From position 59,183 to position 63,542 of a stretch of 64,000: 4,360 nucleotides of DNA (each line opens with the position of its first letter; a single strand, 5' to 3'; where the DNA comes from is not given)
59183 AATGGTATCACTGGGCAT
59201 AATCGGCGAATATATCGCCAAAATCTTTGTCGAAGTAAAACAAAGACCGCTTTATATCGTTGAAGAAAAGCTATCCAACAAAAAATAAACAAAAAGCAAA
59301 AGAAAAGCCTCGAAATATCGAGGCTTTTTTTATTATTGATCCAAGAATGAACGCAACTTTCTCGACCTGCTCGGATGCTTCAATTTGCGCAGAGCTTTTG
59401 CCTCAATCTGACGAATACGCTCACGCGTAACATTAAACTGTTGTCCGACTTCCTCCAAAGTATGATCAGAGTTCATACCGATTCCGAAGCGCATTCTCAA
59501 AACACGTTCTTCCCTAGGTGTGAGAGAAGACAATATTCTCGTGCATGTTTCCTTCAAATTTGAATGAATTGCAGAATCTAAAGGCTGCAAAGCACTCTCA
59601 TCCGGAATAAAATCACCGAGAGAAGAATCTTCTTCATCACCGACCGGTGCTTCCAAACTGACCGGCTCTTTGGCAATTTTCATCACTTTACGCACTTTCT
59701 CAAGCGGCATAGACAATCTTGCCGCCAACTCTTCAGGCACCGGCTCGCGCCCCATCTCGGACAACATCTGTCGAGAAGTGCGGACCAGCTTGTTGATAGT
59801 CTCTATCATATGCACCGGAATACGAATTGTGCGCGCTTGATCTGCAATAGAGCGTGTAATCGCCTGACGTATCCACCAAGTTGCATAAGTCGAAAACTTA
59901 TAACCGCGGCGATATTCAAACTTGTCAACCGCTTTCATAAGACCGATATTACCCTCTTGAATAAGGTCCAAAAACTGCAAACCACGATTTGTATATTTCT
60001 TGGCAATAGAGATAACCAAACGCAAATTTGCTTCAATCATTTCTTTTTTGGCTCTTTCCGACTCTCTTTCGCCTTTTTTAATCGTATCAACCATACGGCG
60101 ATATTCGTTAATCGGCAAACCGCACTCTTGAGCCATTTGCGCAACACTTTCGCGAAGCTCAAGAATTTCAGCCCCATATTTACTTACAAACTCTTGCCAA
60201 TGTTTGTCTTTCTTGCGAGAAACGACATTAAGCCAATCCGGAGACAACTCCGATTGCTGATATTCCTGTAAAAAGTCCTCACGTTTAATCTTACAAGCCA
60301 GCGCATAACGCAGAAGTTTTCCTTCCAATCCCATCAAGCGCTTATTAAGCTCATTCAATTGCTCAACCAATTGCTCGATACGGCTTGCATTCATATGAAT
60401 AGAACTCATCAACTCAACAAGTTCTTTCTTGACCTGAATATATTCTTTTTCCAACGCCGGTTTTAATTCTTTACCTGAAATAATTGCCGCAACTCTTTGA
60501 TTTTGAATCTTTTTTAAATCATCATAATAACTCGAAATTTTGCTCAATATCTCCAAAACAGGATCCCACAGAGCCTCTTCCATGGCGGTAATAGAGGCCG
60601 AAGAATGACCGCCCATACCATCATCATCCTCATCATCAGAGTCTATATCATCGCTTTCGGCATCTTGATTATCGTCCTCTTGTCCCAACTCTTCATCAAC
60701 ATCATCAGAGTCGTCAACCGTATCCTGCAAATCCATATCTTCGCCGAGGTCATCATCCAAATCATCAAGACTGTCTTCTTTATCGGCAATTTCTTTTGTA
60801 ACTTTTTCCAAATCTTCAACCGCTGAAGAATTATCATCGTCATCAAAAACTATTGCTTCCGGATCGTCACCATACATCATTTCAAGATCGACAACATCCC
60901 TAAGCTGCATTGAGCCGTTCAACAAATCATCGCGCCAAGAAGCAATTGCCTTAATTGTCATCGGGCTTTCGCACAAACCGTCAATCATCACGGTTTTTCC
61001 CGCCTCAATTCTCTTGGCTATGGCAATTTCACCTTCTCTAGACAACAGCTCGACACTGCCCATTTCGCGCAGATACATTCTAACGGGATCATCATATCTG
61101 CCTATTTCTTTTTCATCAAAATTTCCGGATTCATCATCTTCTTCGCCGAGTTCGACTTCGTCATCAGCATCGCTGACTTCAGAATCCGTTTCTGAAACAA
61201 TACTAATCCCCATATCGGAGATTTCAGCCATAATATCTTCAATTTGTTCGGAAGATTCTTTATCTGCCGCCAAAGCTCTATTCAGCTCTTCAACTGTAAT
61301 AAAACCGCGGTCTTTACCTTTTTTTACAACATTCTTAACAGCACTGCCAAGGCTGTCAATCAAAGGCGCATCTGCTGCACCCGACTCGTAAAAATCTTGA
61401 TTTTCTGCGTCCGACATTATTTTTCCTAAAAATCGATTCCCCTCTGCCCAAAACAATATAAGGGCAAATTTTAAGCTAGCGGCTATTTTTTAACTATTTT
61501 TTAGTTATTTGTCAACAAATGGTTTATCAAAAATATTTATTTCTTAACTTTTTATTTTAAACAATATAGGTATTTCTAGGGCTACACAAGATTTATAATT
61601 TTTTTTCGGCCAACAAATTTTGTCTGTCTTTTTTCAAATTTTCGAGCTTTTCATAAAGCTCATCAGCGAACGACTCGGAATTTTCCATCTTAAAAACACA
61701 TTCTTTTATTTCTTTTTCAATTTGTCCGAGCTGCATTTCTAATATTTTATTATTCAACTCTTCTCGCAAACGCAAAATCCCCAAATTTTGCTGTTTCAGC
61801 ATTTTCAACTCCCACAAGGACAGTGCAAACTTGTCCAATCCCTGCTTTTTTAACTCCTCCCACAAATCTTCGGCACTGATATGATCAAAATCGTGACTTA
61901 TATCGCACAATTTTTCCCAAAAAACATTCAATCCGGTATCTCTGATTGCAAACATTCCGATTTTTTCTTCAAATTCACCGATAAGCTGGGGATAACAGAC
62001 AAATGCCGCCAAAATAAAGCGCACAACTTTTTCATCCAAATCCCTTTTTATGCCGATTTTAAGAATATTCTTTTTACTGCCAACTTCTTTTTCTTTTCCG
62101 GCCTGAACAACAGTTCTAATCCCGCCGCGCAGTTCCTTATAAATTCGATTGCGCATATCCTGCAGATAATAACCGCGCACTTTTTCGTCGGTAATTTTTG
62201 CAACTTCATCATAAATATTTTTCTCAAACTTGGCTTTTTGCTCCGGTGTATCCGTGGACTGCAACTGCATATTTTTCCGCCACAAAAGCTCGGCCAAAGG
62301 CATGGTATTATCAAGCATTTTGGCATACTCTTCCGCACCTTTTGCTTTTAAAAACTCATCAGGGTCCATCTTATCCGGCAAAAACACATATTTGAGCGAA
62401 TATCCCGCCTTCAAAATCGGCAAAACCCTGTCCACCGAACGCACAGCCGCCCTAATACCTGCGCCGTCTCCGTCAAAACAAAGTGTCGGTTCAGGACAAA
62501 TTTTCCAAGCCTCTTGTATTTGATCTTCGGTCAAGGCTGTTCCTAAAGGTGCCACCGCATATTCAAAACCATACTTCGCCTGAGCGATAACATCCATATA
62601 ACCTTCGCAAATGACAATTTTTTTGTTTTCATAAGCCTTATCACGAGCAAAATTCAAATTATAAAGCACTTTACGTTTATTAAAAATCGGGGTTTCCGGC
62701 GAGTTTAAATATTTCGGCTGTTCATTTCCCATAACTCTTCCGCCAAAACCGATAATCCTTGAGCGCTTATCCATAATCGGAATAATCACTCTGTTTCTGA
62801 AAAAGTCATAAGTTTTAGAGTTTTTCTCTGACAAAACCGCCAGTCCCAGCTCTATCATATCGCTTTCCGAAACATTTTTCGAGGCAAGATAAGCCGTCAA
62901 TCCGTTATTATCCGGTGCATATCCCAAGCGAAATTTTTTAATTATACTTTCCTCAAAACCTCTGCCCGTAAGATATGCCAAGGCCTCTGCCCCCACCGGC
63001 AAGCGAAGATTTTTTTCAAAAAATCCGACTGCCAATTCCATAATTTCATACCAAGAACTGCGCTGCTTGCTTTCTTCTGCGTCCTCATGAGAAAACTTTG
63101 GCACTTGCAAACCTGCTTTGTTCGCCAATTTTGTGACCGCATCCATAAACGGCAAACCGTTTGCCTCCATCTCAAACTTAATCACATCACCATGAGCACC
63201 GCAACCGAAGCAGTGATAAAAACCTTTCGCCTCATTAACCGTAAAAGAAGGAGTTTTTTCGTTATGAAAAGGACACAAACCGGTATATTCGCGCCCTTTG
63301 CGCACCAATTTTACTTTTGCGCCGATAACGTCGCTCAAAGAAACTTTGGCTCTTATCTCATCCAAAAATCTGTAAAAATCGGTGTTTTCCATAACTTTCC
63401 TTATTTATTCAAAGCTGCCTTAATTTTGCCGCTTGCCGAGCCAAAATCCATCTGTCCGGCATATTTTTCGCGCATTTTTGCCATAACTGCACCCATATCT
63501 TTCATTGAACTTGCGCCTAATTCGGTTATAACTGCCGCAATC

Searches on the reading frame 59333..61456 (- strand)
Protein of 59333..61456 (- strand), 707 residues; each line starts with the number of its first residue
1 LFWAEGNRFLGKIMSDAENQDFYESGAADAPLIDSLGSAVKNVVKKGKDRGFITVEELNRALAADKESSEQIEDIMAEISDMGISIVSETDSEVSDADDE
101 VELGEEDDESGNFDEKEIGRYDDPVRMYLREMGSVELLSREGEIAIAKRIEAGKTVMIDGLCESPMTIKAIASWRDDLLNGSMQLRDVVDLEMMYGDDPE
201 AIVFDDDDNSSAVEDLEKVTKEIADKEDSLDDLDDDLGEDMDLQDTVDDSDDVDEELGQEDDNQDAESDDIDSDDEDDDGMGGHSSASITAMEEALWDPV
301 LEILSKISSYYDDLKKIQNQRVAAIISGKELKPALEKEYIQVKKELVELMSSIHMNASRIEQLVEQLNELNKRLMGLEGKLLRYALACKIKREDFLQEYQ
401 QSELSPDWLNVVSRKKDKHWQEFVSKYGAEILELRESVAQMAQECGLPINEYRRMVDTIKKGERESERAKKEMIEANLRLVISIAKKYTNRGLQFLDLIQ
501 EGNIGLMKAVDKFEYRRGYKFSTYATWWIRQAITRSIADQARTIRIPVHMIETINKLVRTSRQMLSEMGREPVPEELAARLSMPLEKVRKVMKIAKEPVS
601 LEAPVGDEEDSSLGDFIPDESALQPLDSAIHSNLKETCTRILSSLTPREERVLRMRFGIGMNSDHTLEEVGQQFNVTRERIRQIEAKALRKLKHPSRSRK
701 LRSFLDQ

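Call 44: search_protein_families(library=pfam, proteins=[window:59333-61456:-], max_evalue=0.001)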
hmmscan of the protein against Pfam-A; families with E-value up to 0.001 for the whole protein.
window:59333-61456:- (707 aa): 6 families
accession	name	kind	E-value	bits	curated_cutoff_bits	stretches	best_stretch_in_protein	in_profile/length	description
PF04546.19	Sigma70_ner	-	4.7e-31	108.8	29.7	1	239-440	18-208/210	Sigma-70, non-essential region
PF04539.22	Sigma70_r3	-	4.7e-27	94.4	25.3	1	552-627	1-76/78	Sigma-70 region 3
PF04542.20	Sigma70_r2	-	1.3e-23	82.9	24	1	473-543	1-71/71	Sigma-70 region 2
PF04545.22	Sigma70_r4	-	4e-20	71.5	24.1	1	642-694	2-50/50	Sigma-70, region 4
PF03979.19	Sigma70_r1_1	-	1.9e-17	63.4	22.5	1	38-109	5-76/81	Sigma-70 factor, region 1.1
PF00140.25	Sigma70_r1_2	-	9.4e-13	48.3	22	1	123-154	1-32/34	Sigma-70 factor, region 1.2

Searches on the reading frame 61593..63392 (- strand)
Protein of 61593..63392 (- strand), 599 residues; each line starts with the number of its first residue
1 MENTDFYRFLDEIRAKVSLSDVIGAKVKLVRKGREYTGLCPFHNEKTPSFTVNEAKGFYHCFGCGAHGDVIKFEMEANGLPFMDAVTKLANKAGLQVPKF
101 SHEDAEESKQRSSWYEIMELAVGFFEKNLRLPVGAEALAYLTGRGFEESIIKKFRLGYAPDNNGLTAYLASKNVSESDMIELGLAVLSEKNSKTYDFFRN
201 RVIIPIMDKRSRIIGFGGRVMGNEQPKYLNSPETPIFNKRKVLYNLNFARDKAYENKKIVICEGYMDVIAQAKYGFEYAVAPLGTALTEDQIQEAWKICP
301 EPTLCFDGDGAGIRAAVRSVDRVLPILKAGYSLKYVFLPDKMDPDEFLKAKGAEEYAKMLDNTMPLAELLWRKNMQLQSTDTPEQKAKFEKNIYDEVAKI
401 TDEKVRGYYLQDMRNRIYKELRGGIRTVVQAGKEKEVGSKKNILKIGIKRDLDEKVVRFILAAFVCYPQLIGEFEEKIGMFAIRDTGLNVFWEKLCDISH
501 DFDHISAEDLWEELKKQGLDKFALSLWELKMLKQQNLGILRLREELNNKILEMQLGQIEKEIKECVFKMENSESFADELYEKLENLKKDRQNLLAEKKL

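Call 44: search_protein_families(library=pfam, proteins=[window:61593-63392:-], max_evalue=0.001)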
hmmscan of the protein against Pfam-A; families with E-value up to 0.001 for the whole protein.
window:61593-63392:- (599 aa): 5 families
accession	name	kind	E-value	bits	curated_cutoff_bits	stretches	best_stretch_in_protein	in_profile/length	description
PF08275.17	DNAG_N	-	1.7e-40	138.5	26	1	124-249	1-127/128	DNA primase catalytic core, N-terminal domain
PF01807.25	Zn_ribbon_DnaG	-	2.7e-36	123.7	24.9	1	8-99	4-95/98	CHC2 zinc finger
PF13155.12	Toprim_2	-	1.2e-16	61.3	22.1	1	260-348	1-88/88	Toprim-like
PF13662.12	Toprim_4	-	1.1e-15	58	25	1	258-323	2-74/85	Toprim domain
PF01751.28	Toprim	-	8.7e-09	35.9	23.1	1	258-328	1-85/96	Toprim domain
